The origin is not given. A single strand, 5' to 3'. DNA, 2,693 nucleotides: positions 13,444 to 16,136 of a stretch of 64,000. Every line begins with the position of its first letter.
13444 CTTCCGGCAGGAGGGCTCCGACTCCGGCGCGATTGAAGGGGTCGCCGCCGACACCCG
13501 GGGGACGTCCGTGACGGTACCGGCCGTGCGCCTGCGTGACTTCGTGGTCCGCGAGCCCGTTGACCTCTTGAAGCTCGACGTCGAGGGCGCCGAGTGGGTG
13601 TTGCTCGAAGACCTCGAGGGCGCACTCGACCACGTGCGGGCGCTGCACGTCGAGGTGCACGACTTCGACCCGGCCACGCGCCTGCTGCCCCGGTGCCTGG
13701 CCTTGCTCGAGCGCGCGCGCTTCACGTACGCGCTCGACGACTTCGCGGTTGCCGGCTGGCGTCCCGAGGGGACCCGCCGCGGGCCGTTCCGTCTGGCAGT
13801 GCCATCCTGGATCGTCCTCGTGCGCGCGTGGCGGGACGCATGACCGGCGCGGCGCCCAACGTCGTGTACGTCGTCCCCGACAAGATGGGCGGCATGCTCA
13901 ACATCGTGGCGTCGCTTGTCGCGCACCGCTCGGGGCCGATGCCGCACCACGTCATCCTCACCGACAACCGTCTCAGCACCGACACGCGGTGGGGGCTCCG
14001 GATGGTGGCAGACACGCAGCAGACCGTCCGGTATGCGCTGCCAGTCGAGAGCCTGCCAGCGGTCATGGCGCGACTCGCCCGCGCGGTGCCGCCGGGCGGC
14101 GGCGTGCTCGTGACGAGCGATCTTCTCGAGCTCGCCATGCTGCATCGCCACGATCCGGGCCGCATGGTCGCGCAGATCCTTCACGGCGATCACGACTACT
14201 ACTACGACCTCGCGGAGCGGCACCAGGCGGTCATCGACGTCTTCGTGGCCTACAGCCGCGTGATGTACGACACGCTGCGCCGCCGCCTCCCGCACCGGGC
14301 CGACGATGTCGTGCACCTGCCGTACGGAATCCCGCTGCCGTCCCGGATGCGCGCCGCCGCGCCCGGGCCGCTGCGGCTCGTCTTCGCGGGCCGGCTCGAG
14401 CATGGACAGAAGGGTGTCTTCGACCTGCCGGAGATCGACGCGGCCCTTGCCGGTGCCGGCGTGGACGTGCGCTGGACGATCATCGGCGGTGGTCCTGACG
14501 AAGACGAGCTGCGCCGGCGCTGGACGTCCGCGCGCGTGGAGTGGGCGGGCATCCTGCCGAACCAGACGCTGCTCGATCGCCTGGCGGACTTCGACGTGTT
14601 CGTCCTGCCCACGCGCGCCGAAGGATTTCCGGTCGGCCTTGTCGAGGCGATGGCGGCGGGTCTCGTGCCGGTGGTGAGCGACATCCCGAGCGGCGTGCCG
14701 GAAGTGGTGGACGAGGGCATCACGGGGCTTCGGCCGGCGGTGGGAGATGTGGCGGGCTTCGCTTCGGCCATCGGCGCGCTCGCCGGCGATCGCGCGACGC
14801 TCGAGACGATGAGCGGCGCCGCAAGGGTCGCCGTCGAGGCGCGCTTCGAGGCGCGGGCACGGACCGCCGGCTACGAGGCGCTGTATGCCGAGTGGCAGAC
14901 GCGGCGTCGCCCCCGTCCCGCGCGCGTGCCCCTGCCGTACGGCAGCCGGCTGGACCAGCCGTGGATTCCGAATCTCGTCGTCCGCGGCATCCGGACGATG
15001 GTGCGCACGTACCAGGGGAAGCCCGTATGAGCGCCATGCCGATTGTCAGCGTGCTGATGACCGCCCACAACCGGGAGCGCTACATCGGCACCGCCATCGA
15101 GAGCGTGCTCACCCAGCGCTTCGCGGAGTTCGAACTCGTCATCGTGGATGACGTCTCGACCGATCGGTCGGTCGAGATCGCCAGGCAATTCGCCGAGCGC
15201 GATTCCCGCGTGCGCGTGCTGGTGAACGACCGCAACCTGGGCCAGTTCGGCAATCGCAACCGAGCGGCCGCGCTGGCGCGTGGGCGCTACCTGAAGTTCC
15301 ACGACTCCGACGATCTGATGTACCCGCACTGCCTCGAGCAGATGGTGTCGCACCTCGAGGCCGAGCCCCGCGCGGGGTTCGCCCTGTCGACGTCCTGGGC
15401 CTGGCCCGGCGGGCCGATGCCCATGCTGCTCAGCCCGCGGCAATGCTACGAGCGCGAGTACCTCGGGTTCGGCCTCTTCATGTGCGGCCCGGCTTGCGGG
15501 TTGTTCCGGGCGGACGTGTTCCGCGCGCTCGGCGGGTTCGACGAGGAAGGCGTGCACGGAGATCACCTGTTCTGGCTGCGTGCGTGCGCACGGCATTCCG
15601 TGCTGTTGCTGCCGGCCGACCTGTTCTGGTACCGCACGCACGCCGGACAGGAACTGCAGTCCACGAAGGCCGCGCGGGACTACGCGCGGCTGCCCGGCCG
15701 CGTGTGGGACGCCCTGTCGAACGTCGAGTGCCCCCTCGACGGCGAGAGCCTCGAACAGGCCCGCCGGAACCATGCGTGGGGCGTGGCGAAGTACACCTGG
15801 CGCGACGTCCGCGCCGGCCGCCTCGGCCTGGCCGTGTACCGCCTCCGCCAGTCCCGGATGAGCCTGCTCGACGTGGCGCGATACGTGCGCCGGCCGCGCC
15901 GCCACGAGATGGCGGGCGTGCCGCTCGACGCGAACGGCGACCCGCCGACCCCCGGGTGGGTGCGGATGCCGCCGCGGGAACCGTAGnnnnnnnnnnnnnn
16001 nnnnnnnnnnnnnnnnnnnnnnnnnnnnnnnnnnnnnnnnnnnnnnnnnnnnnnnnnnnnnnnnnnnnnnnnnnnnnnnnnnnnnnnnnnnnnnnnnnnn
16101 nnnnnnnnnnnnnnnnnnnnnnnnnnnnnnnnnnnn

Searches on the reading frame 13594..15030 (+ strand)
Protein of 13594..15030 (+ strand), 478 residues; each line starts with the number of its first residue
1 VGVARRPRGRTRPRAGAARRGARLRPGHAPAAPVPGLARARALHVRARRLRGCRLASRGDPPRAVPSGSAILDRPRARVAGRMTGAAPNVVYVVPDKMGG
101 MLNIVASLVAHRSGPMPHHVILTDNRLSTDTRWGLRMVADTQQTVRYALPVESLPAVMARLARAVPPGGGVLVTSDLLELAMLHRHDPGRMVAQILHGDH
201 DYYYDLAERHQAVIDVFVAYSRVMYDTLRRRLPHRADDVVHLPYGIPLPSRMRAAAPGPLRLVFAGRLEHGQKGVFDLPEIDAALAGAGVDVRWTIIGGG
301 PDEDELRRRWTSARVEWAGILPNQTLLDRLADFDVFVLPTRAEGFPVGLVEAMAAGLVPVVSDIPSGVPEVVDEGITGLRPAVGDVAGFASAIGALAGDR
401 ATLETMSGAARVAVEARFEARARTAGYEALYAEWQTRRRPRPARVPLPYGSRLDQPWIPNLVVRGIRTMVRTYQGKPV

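Call 13: search_protein_families(library=pfam, proteins=[window:13594-15030:+], max_evalue=0.0001)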
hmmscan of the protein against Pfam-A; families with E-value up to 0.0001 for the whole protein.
window:13594-15030:+ (478 aa): 3 families
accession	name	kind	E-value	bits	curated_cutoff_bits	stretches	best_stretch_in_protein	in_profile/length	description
PF13692.12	Glyco_trans_1_4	-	5.8e-25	88.7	27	1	261-398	3-141/142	Glycosyl transferases group 1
PF00534.26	Glycos_transf_1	-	6e-19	68.7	26.4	1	258-411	14-170/172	Glycosyl transferases group 1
PF20706.3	GT4-conflict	-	1e-05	25.2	26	1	221-378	154-326/385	Family 4 Glycosyltransferase in conflict systems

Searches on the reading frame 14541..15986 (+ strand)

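Call 57: search_protein_families(library=pfam, proteins=[window:14541-15986:+], max_evalue=0.0001)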
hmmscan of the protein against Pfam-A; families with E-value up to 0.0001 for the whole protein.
window:14541-15986:+ (481 aa): 3 families
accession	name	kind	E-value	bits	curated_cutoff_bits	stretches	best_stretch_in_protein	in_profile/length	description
PF00535.33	Glycos_transf_2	-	3e-33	115.6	23.3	1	170-329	1-166/168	Glycosyl transferase family 2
PF13641.12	Glyco_tranf_2_3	-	4e-13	50.4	27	1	169-353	3-198/230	Glycosyltransferase like family 2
PF10111.15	Glyco_tranf_2_2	-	3.5e-09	37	27.3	1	173-272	6-111/276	Glycosyltransferase like family 2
